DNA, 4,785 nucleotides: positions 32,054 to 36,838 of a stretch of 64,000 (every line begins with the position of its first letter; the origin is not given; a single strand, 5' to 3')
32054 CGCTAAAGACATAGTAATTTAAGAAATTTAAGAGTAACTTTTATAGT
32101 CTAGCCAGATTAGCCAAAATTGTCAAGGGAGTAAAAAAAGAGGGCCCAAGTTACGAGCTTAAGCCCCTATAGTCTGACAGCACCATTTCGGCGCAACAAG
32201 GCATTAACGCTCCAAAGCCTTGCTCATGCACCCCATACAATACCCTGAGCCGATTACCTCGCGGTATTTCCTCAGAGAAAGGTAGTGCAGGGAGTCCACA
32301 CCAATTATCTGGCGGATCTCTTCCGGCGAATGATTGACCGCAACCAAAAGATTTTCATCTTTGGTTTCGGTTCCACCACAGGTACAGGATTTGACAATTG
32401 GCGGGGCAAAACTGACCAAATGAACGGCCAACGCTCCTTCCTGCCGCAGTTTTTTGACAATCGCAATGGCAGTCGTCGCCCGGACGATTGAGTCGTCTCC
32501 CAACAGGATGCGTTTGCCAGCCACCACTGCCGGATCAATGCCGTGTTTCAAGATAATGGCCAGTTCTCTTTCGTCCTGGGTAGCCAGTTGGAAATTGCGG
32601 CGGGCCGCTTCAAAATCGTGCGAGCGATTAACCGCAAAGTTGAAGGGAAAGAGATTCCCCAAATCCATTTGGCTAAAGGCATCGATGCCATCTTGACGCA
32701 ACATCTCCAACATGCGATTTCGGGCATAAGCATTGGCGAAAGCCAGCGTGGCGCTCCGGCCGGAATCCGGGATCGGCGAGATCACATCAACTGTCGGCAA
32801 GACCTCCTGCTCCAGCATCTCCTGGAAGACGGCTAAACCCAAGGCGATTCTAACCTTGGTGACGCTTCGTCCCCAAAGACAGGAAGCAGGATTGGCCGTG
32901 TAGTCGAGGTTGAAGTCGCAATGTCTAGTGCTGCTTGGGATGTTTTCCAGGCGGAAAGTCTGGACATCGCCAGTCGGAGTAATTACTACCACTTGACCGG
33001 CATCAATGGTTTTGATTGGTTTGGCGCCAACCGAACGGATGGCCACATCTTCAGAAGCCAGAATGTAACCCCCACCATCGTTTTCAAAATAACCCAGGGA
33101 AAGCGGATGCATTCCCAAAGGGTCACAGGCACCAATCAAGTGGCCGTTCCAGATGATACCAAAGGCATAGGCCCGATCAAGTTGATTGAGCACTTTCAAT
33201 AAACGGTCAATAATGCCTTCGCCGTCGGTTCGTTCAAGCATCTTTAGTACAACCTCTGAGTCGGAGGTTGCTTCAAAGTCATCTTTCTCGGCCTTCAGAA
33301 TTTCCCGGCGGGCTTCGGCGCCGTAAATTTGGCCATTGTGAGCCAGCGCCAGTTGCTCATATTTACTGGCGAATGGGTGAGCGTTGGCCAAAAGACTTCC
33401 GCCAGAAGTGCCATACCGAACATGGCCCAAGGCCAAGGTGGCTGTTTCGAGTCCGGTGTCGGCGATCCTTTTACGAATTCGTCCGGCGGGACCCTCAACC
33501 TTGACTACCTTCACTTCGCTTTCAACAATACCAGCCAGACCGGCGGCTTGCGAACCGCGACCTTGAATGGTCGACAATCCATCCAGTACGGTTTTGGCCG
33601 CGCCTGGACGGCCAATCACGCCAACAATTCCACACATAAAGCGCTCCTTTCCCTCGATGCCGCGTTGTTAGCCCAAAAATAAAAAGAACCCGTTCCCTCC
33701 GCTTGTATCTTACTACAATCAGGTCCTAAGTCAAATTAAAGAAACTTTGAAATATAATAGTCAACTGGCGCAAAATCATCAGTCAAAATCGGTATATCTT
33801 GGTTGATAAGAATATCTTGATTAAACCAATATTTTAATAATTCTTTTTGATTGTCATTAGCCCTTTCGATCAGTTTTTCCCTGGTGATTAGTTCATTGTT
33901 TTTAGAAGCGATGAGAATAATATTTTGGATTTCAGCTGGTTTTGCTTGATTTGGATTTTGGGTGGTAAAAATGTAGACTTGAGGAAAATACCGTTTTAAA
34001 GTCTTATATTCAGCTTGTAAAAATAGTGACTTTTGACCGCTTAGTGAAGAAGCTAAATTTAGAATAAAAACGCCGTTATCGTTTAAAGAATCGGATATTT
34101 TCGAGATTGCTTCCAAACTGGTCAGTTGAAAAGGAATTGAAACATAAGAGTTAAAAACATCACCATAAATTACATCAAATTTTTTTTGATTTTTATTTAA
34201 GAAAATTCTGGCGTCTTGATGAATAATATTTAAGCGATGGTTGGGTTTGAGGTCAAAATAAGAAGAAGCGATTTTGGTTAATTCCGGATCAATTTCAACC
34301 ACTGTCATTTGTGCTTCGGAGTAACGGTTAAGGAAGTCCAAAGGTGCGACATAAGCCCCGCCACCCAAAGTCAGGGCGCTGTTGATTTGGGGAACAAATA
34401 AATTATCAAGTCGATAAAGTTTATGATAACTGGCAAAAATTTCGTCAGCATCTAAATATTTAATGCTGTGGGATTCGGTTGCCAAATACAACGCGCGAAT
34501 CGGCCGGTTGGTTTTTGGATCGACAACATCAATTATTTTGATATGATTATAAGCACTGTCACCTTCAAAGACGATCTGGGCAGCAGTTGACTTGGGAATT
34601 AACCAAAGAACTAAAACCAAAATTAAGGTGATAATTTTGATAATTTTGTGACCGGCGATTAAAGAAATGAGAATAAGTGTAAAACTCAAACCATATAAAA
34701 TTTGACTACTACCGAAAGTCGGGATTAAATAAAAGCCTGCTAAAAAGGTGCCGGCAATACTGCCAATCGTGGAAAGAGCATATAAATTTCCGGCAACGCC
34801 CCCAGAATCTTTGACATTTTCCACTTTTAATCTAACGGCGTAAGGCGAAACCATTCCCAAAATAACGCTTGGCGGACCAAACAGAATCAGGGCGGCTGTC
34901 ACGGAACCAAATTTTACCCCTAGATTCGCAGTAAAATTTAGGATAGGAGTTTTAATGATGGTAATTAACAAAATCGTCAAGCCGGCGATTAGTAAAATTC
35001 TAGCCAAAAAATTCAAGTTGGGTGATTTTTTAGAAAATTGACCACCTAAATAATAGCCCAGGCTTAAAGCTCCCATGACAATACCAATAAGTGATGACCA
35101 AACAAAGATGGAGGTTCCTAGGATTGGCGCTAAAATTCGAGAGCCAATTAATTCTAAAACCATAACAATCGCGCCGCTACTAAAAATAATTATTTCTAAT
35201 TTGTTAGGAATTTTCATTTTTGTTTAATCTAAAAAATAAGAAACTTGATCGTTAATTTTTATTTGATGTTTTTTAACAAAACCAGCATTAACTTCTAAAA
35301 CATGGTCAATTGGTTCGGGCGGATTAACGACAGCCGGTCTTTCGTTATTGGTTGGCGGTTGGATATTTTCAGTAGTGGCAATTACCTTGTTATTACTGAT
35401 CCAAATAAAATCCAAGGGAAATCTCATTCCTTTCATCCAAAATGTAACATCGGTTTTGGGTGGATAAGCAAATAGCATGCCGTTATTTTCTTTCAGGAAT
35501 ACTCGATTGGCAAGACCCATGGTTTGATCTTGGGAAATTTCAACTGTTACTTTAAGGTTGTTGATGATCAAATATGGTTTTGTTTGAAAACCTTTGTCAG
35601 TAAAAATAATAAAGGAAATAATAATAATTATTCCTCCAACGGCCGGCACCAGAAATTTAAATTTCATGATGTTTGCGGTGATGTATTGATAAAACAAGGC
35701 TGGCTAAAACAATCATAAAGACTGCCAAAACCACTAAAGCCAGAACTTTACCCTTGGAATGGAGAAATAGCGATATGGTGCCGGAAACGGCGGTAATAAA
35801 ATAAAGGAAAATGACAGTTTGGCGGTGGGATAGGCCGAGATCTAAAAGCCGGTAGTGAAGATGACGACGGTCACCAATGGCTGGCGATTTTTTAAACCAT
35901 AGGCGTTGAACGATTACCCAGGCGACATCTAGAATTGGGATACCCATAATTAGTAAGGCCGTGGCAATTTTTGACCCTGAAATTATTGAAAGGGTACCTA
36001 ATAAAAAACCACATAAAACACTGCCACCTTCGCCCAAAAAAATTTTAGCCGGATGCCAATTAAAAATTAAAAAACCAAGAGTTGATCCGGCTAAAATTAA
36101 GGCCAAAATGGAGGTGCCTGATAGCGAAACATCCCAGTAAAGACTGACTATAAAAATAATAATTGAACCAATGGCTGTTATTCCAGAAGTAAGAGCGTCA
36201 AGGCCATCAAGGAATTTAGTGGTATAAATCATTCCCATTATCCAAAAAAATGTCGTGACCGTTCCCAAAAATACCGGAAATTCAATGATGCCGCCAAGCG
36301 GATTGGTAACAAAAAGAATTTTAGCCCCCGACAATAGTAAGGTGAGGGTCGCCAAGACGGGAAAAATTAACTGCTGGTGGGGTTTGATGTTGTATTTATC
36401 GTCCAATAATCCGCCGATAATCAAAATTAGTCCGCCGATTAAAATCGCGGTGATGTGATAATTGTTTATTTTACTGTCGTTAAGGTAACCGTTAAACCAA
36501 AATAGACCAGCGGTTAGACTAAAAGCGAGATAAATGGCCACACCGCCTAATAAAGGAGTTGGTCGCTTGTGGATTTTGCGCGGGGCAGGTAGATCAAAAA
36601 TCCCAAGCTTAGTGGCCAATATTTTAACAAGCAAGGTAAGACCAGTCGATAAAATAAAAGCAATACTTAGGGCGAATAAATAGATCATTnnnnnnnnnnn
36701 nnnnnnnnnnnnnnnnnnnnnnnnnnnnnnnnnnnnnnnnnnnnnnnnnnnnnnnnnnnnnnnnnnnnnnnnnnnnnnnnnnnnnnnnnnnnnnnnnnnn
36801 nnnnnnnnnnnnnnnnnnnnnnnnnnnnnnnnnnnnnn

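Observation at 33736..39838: Operon headed by a membrane-anchored ClpC-like ATPase with DnaJ-type zinc finger and a degenerate first ATPase domain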

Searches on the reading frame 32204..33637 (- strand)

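Call 60: search_protein_families(library=pfam, proteins=[window:32204-33637:-], max_evalue=0.001)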
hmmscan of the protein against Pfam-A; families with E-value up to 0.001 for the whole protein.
window:32204-33637:- (477 aa): 3 families
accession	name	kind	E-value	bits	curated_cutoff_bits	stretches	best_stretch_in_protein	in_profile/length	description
PF13522.11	GATase_6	-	8.8e-17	61.8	27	1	64-195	8-129/130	Glutamine amidotransferase domain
PF13537.11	GATase_7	-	4.4e-13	49.8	25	1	85-200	12-121/123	Glutamine amidotransferase domain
PF13230.11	GATase_4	-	0.0002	20.8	23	1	66-116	71-119/272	Glutamine amidotransferases class-II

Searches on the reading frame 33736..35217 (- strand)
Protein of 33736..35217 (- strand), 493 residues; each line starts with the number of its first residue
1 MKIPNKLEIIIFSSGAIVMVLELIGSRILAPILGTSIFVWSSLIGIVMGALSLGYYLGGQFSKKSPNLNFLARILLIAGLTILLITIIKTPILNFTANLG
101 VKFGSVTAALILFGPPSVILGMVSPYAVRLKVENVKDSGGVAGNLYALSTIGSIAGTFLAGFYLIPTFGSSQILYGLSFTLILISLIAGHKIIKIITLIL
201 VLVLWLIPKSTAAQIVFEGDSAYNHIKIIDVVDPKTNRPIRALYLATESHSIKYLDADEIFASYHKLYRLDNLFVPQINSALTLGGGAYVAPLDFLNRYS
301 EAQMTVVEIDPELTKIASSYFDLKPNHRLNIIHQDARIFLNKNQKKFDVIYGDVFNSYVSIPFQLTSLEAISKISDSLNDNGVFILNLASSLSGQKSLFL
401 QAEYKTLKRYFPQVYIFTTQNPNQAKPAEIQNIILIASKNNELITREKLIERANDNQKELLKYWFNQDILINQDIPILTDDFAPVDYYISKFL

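Call 6: search_protein_families(library=pfam, proteins=[window:33736-35217:-], max_evalue=0.01)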
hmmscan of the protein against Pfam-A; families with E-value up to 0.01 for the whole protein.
window:33736-35217:- (493 aa): 3 families
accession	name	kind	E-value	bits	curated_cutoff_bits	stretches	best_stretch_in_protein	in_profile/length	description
PF01564.23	Spermine_synth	-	6.8e-09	36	22.9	1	279-423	20-165/186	Spermine/spermidine synthase domain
PF00398.26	RrnaAD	-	0.0019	17.8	24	1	296-344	48-93/263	Ribosomal RNA adenine dimethylase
PF13489.12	Methyltransf_23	-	0.0073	16.5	27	0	296-405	40-135/164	Methyltransferase domain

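Call 7: search_protein_families(library=ncbifam, proteins=[window:33736-35217:-], max_evalue=0.001)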
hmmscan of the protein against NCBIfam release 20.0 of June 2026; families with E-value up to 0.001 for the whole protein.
window:33736-35217:- (493 aa): 5 families
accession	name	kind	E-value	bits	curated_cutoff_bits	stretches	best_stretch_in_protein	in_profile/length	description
NF037959.1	MFS_SpdSyn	subfamily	5.1e-84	282.7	40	1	16-487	2-479/480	fused MFS/spermidine synthase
NF003380.0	PRK04457.1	equivalog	4.1e-14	52.2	304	1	237-393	27-185/265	polyamine aminopropyltransferase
NF002956.0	PRK03612.1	equivalog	2.6e-12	45.9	472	1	8-401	23-429/522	polyamine aminopropyltransferase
NF002010.0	PRK00811.1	equivalog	1.4e-11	44.2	260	1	272-464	73-265/287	polyamine aminopropyltransferase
TIGR00417.1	speE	equivalog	5.2e-09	35.7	249.55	1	278-469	73-261/271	spermidine synthase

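Call 56: search_protein_families(library=padloc, proteins=[window:33736-35217:-], max_evalue=0.001)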
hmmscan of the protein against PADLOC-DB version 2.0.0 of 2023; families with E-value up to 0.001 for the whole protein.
window:33736-35217:- (493 aa): 1 family
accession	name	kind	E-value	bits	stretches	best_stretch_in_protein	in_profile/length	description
PDLC04134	mad2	-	3.3e-11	40.7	1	303-443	315-449/492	mads_2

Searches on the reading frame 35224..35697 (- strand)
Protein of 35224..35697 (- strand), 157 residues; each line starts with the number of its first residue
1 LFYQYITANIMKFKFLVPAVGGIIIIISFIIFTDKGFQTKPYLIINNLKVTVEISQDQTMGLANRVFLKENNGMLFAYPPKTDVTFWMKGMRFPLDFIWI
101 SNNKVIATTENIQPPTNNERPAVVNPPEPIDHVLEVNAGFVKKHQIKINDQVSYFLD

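Call 6: search_protein_families(library=pfam, proteins=[window:35224-35697:-], max_evalue=0.01)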
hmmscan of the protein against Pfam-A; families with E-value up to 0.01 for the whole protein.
window:35224-35697:- (157 aa): 1 family
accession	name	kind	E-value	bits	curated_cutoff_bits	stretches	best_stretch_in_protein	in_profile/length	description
PF02643.20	DUF192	-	6.6e-24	84.3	27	1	55-153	9-95/96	Uncharacterized ACR, COG1430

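Call 7: search_protein_families(library=ncbifam, proteins=[window:35224-35697:-], max_evalue=0.001)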
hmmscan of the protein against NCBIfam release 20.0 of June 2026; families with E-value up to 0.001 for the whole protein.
window:35224-35697:- (157 aa): 0 families

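Call 56: search_protein_families(library=padloc, proteins=[window:35224-35697:-], max_evalue=0.001)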
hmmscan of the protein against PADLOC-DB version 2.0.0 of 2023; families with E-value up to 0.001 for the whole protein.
window:35224-35697:- (157 aa): 0 families

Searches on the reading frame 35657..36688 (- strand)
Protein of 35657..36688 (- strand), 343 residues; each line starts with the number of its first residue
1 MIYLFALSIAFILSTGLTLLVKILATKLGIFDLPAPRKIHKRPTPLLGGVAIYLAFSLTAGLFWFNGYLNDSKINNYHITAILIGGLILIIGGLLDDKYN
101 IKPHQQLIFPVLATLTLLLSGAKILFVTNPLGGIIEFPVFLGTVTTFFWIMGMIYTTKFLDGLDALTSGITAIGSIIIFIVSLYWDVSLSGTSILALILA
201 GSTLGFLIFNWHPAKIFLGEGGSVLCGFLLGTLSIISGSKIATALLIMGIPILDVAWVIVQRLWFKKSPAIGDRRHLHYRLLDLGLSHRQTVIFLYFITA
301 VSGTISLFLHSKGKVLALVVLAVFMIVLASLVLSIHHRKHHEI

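Call 6: search_protein_families(library=pfam, proteins=[window:35657-36688:-], max_evalue=0.01)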
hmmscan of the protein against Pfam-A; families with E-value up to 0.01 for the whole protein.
window:35657-36688:- (343 aa): 1 family
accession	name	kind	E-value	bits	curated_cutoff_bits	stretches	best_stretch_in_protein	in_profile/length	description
PF00953.26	Glycos_transf_4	-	1.8e-28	100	27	1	80-237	2-159/160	Glycosyl transferase family 4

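Call 7: search_protein_families(library=ncbifam, proteins=[window:35657-36688:-], max_evalue=0.001)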
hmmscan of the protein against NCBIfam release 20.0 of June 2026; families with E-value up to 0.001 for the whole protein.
window:35657-36688:- (343 aa): 3 families
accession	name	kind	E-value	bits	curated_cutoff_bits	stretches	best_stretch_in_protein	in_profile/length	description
TIGR02380.1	ECA_wecA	exception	7.3e-32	110.8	326.05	1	6-337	3-335/346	UDP-N-acetylglucosamine--undecaprenyl-phosphate N-acetylglucosaminephosphotransferase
NF053644.1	MraY_archaea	equivalog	2.4e-19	69.8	450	1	97-306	144-339/340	pseudomurein biosynthesis MraY family phospho-N-acetylmuramoyl-pentapeptide-transferase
TIGR00445.1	mraY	equivalog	3.3e-13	49.8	192.05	1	93-307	76-315/321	phospho-N-acetylmuramoyl-pentapeptide-transferase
